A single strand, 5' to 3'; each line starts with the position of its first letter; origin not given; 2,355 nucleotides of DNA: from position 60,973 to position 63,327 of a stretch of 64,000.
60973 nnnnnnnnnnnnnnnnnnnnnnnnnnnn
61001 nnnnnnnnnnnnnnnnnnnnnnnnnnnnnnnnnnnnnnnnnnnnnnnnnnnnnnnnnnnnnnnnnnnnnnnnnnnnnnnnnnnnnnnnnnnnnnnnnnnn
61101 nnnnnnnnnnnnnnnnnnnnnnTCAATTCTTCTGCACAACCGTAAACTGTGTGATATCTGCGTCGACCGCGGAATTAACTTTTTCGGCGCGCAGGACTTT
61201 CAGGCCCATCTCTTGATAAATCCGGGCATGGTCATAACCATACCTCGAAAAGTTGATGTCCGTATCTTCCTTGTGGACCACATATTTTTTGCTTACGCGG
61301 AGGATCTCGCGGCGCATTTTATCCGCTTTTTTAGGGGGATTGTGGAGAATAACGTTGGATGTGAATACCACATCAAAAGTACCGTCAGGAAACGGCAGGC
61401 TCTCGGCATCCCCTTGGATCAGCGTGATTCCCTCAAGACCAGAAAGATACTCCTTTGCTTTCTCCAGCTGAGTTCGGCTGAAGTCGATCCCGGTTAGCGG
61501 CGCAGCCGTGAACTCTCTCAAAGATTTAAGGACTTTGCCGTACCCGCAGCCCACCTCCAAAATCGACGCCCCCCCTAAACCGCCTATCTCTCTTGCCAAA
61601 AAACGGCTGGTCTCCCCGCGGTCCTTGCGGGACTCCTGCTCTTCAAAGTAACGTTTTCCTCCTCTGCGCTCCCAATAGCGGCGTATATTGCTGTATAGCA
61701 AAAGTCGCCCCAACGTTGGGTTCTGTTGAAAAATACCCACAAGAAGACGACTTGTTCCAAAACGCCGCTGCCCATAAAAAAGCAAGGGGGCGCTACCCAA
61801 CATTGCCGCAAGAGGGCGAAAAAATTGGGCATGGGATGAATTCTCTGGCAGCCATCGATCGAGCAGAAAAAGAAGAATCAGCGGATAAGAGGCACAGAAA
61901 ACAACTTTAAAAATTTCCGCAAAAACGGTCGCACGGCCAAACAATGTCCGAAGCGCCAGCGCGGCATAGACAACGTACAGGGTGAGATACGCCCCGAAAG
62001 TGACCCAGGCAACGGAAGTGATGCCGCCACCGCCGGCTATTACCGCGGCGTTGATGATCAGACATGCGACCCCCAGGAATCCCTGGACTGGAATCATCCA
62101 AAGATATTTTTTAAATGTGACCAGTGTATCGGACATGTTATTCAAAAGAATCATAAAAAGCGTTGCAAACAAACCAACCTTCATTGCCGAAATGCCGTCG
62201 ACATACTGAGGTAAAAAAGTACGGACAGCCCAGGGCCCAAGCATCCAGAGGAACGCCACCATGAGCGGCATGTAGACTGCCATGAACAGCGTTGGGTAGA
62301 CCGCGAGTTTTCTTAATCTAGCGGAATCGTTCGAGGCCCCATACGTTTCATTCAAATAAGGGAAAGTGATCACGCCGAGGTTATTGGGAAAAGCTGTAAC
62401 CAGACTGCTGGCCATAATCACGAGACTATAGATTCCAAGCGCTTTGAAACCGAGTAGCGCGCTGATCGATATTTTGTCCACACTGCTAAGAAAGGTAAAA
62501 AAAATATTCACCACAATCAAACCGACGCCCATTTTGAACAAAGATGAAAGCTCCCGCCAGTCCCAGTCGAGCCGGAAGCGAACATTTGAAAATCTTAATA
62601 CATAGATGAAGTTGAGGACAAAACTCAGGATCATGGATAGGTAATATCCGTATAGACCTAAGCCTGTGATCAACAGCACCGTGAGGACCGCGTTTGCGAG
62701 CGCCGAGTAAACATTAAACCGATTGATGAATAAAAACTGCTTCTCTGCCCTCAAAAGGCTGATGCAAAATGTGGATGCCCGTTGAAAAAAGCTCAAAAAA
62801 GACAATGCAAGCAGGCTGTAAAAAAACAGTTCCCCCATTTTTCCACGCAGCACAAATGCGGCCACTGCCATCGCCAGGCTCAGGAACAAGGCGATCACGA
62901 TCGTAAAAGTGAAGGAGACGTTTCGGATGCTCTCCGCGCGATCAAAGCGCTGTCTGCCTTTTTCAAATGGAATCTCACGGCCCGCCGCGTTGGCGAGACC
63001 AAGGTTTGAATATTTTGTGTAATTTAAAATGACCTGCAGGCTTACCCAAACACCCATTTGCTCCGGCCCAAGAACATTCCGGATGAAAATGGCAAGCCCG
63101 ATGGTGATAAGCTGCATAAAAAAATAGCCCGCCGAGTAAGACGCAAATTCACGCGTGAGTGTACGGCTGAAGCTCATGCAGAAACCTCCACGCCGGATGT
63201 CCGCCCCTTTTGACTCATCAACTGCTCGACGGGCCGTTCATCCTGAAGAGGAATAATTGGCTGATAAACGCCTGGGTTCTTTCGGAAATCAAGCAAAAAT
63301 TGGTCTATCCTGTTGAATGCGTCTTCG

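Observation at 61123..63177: Single ORF fusing a Wzx-like polysaccharide flippase to a class I SAM methyltransferase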

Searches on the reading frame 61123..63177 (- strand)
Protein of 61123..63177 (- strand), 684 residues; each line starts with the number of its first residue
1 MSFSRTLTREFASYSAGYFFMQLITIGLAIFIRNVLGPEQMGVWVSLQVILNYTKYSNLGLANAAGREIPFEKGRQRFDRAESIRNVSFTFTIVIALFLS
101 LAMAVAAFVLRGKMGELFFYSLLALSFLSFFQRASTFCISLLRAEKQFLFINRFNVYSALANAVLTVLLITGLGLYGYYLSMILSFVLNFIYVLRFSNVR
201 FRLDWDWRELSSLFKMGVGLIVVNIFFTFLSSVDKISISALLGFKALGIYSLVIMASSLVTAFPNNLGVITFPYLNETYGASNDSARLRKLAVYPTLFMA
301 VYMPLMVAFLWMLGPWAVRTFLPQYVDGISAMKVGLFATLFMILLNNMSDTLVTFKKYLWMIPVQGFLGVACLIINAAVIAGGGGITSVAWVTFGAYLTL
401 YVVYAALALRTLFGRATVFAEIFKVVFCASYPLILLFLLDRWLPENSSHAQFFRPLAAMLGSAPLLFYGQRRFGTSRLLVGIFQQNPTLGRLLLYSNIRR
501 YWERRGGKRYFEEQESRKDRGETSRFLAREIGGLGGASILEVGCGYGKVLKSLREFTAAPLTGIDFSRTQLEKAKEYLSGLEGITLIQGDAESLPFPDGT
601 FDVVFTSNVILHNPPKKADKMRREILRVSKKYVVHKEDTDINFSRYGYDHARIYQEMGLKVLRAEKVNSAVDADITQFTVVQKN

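Call 3: search_protein_families(library=pfam, proteins=[window:61123-63177:-], max_evalue=0.01)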
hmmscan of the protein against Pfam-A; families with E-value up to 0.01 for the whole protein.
window:61123-63177:- (684 aa): 8 families
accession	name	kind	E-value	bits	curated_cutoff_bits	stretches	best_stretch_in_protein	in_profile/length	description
PF13649.12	Methyltransf_25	-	6.8e-20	72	27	1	539-630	1-94/97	Methyltransferase domain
PF08241.18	Methyltransf_11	-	2.8e-18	66.8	21.2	1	540-631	1-89/95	Methyltransferase domain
PF13847.12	Methyltransf_31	-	3.1e-15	56.6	27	1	536-631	4-103/145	Methyltransferase domain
PF13440.11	Polysacc_synt_3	-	3.9e-11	43.2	23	1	80-322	42-284/293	Polysaccharide biosynthesis protein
PF08242.18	Methyltransf_12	-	1.4e-10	42.2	30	1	540-616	1-79/98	Methyltransferase domain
PF13489.12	Methyltransf_23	-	7.1e-08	32.8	27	1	525-614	15-95/164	Methyltransferase domain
PF01209.24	Ubie_methyltran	-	3.4e-07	30.3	20.1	1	526-630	38-144/233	ubiE/COQ5 methyltransferase family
PF07021.18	MetW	-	2.5e-06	27.7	21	1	536-635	14-108/193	Methionine biosynthesis protein MetW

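Call 4: search_protein_families(library=ncbifam, proteins=[window:61123-63177:-], max_evalue=0.01)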
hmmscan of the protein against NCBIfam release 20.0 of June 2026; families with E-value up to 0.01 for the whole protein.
window:61123-63177:- (684 aa): 38 families (the best 25 are shown)
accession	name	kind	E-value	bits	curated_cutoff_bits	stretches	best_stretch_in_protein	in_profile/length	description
TIGR03587.1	Pse_Me-ase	hypoth_equivalog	3.2e-12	47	112.05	1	500-637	7-142/204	pseudaminic acid biosynthesis-associated methylase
NF045667.1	MTase_DVU1556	equivalog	2.4e-11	43.5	155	1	535-606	22-90/213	DVU_1556 family methyltransferase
NF045825.1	FAmtase_mtf2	equivalog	1e-09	38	400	1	534-606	57-129/248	fatty-acid O-methyltransferase Mtf2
TIGR02072.1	BioC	equivalog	1.5e-09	38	184.95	1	537-610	36-107/244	malonyl-ACP O-methyltransferase BioC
NF045823.1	PthPhpthDimycoMt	equivalog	3.1e-09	36.4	300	1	534-629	65-158/256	phthiotriol/phenolphthiotriol dimycocerosates methyltransferase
TIGR01934.1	MenG_MenH_UbiE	subfamily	4.8e-09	35.8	158.35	1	535-631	39-135/223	ubiquinone/menaquinone biosynthesis methyltransferase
NF001244.0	PRK00216.1-5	equivalog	2.4e-08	33.5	216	1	536-606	49-124/236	bifunctional demethylmenaquinone methyltransferase/2-methoxy-6-polyprenyl-1,4-benzoquinol methylase UbiE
NF041537.1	ArsM_AhpD_UU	exception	5.7e-08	31.9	510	1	535-630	76-173/345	arsenite methyltransferase/AhpD domain selenoprotein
TIGR02081.1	metW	equivalog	1.4e-07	31.3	189.5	1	536-635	14-108/194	methionine biosynthesis protein MetW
NF047649.1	MTase_UXPK_star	exception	1.4e-07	30.8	460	1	536-630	78-174/283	methyltransferase/UXPK-star double selenoprotein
NF001243.0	PRK00216.1-4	equivalog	1.6e-07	30.9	235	1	536-630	48-144/237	demethylmenaquinone methyltransferase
NF040539.1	AST_met_ArsM_2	exception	2.1e-07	31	240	1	538-628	59-154/262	putative arsinothricin biosynthesis methyltransferase ArsM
NF041536.1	ArsM_DUF2284_UU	exception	2.7e-07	29.3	575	1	535-630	76-173/459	arsenite methyltransferase/DUF2284 domain selenoprotein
NF007610.0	PRK10258.1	equivalog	1.4e-06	27.9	342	1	526-611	33-113/251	malonyl-ACP O-methyltransferase BioC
NF045882.1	PLipidMtase_Leg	equivalog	2.1e-06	27.7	390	1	537-631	44-137/207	phospholipid N-methyltransferase PmtA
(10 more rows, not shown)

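Call 7: find_homologous_proteins(query=window:61123-63177:-, max_evalue=0.00001)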
Query window:61123-63177:- (684 aa): 15 proteins with E <= 0.00001 among 8000 candidates.
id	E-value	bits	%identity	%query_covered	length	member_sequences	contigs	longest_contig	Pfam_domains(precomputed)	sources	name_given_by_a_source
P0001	0.0e+0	1505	100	100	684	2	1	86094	PF07021.19,PF13847.13,PF13489.13,PF13649.13,PF13440.12,PF01209.25,PF08241.19,PF08242.19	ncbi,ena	-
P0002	4.5e-287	972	65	100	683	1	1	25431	PF07021.19,PF13847.13,PF13489.13,PF13649.13,PF13440.12,PF01209.25,PF08241.19,PF08242.19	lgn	-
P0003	1.3e-276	937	65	94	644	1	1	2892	PF07021.19,PF13847.13,PF13489.13,PF01943.23,PF13649.13,PF13440.12,PF01209.25,PF08241.19,PF08242.19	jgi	jgi:O-antigen/teichoic acid export membrane protein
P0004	1.1e-232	792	54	100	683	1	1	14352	PF07021.19,PF13847.13,PF13489.13,PF13649.13,PF13440.12,PF01209.25,PF08241.19,PF08242.19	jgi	-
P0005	2.2e-149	517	53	70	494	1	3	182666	PF13440.12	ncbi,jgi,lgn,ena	-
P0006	3.3e-148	513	52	71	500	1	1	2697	PF01943.23,PF13440.12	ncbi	-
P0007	1.6e-146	507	50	69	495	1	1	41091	PF13440.12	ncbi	-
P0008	3.8e-145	503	50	70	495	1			PF13440.12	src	-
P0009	4.2e-145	503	48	72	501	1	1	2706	PF13440.12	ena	-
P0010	1.1e-142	495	50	71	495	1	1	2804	PF13440.12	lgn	-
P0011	3.3e-141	490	48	70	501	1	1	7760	PF13440.12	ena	-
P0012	1.6e-140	488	49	71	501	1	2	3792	PF13440.12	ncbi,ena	-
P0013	2.6e-41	160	30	57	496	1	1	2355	PF01943.23,PF13440.12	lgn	-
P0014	4.6e-35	139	27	53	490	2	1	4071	PF13440.12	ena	-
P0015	4.7e-29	119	28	59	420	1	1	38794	PF01943.23,PF13440.12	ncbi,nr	ncbi:MAG TPA: oligosaccharide flippase family protein [Bryobacteraceae bacterium]|nr:oligosaccharide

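Call 8: find_encoding_contigs(protein=P0002, flank=10000, max_places=3)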
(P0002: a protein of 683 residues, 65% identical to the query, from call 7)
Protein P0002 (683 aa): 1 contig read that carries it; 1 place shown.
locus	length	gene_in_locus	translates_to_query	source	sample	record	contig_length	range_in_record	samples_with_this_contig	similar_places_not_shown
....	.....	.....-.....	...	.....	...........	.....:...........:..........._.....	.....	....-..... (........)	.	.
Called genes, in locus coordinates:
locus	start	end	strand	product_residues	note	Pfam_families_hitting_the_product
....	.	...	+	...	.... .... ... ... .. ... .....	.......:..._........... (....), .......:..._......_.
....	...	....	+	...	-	-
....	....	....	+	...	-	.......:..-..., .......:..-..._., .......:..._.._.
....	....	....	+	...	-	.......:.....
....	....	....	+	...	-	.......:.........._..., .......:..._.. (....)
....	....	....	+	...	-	-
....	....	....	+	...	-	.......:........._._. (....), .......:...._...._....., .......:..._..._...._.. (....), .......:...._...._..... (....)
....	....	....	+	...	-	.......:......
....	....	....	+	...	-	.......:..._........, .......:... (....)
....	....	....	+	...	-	-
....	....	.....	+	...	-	-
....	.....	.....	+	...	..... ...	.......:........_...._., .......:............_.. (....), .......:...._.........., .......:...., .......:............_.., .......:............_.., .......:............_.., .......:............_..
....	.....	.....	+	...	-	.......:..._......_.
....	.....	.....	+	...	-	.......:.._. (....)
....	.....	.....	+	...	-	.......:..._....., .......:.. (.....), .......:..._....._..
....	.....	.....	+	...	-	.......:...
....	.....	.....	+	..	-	-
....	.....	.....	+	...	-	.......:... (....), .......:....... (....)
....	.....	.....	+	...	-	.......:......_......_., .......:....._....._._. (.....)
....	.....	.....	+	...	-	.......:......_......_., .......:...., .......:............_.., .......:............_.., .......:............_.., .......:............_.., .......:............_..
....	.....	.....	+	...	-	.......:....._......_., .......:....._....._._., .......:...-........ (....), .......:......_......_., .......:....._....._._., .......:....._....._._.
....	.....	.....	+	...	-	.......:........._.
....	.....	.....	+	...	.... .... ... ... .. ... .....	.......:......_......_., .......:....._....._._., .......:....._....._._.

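Call 9: find_encoding_contigs(protein=P0004, flank=10000, max_places=3)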
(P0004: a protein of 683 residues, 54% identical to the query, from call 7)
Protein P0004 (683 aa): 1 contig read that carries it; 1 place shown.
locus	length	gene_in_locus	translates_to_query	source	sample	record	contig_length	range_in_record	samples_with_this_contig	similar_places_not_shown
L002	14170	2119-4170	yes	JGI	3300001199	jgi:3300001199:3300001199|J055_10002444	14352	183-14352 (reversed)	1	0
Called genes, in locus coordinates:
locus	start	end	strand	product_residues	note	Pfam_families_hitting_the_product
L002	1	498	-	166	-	?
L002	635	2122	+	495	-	-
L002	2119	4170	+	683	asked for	PF13440:Polysacc_synt_3, PF13489:Methyltransf_23 (weak), PF01209:Ubie_methyltran (weak), PF07021:MetW (weak), PF08241:Methyltransf_11, PF08242:Methyltransf_12, PF13649:Methyltransf_25, PF13847:Methyltransf_31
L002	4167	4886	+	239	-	PF02348:CTP_transf_3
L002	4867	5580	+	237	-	PF13328:HD_4 (weak)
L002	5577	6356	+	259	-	PF00106:adh_short, PF13561:adh_short_C2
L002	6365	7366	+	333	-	PF01636:APH (weak)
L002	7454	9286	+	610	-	PF26626:DUF8201 (weak)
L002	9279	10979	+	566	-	PF00535:Glycos_transf_2, PF13641:Glyco_tranf_2_3, PF13632:Glyco_trans_2_3 (faint), PF00535:Glycos_transf_2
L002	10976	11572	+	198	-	PF03848:TehB (weak), PF13489:Methyltransf_23, PF13847:Methyltransf_31, PF08241:Methyltransf_11, PF08242:Methyltransf_12, PF13649:Methyltransf_25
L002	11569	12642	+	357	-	PF13439:Glyco_transf_4, PF13579:Glyco_trans_4_4, PF20706:GT4-conflict (weak), PF00534:Glycos_transf_1, PF13692:Glyco_trans_1_4, PF13524:Glyco_trans_1_2 (weak)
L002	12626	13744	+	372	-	PF02350:Epimerase_2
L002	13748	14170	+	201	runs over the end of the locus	?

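Call 10: find_encoding_contigs(protein=P0005, flank=10000, max_places=3)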
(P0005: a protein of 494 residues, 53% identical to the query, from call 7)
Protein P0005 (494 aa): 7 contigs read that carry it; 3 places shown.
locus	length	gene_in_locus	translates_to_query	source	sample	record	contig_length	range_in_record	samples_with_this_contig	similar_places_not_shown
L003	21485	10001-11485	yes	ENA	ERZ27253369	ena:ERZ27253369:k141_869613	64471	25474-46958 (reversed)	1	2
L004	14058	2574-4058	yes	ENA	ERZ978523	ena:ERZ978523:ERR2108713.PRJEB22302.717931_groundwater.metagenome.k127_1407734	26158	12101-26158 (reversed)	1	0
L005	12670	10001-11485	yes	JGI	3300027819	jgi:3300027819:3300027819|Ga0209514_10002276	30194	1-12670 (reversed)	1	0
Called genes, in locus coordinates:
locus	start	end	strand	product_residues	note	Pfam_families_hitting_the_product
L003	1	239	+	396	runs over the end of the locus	PF02350:Epimerase_2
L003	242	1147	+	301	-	PF22725:GFO_IDH_MocA_C3 (weak), PF02894:GFO_IDH_MocA_C (faint)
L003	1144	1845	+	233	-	PF02348:CTP_transf_3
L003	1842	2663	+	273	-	PF00106:adh_short, PF08659:KR, PF13561:adh_short_C2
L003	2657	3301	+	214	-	PF13489:Methyltransf_23, PF01209:Ubie_methyltran (weak), PF13649:Methyltransf_25, PF13847:Methyltransf_31, PF08241:Methyltransf_11, PF08242:Methyltransf_12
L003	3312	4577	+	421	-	-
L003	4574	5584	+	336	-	PF13847:Methyltransf_31 (faint), PF13489:Methyltransf_23, PF08241:Methyltransf_11, PF08242:Methyltransf_12, PF13649:Methyltransf_25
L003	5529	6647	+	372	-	PF00571:CBS (weak), PF00483:NTP_transferase, PF12804:NTP_transf_3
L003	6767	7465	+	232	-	PF00977:His_biosynth, PF05690:ThiG (faint), PF02581:TMP-TENI (faint), PF01180:DHO_dh (faint)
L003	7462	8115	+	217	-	PF00117:GATase, PF07685:GATase_3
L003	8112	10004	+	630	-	-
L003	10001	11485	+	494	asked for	PF13440:Polysacc_synt_3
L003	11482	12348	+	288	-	PF00685:Sulfotransfer_1, PF13469:Sulfotransfer_3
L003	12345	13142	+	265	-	PF13489:Methyltransf_23, PF05219:DREV (weak), PF01209:Ubie_methyltran, PF06325:PrmA (weak), PF13847:Methyltransf_31, PF08241:Methyltransf_11, PF08242:Methyltransf_12, PF13649:Methyltransf_25, +2 more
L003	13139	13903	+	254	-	PF01066:CDP-OH_P_transf (weak)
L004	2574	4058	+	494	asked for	PF13440:Polysacc_synt_3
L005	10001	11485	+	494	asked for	PF13440:Polysacc_synt_3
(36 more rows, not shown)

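Call 11: find_encoding_contigs(protein=P0007, flank=10000, max_places=3)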
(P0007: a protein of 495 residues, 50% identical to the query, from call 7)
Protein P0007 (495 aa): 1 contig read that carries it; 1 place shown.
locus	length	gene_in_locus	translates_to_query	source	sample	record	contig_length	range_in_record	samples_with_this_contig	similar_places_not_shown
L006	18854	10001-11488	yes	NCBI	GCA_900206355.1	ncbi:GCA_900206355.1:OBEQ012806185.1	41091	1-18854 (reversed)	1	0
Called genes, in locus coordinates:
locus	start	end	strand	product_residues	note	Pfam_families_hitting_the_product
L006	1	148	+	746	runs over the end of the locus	PF02350:Epimerase_2, PF03102:NeuB, PF08666:SAF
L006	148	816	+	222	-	PF17836:PglD_N, PF25084:LbH_EIF2B (weak), PF00132:Hexapep (weak)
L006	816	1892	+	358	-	PF00571:CBS (weak), PF00483:NTP_transferase, PF12804:NTP_transf_3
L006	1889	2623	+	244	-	PF02348:CTP_transf_3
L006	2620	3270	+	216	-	PF00132:Hexapep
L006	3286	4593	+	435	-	PF00202:Aminotran_3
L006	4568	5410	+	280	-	PF00106:adh_short, PF01370:Epimerase (faint), PF08659:KR, PF13561:adh_short_C2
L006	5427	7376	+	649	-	-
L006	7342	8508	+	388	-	-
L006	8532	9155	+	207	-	PF00117:GATase, PF01174:SNO (faint), PF07722:Peptidase_C26 (faint)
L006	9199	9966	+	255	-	PF00977:His_biosynth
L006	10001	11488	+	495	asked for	PF13440:Polysacc_synt_3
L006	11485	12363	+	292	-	PF00685:Sulfotransfer_1, PF13469:Sulfotransfer_3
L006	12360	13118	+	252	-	PF05401:NodS (weak), PF02353:CMAS (weak), PF13489:Methyltransf_23, PF01209:Ubie_methyltran, PF13649:Methyltransf_25, PF13847:Methyltransf_31, PF08241:Methyltransf_11, PF08242:Methyltransf_12, +2 more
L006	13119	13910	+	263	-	PF01066:CDP-OH_P_transf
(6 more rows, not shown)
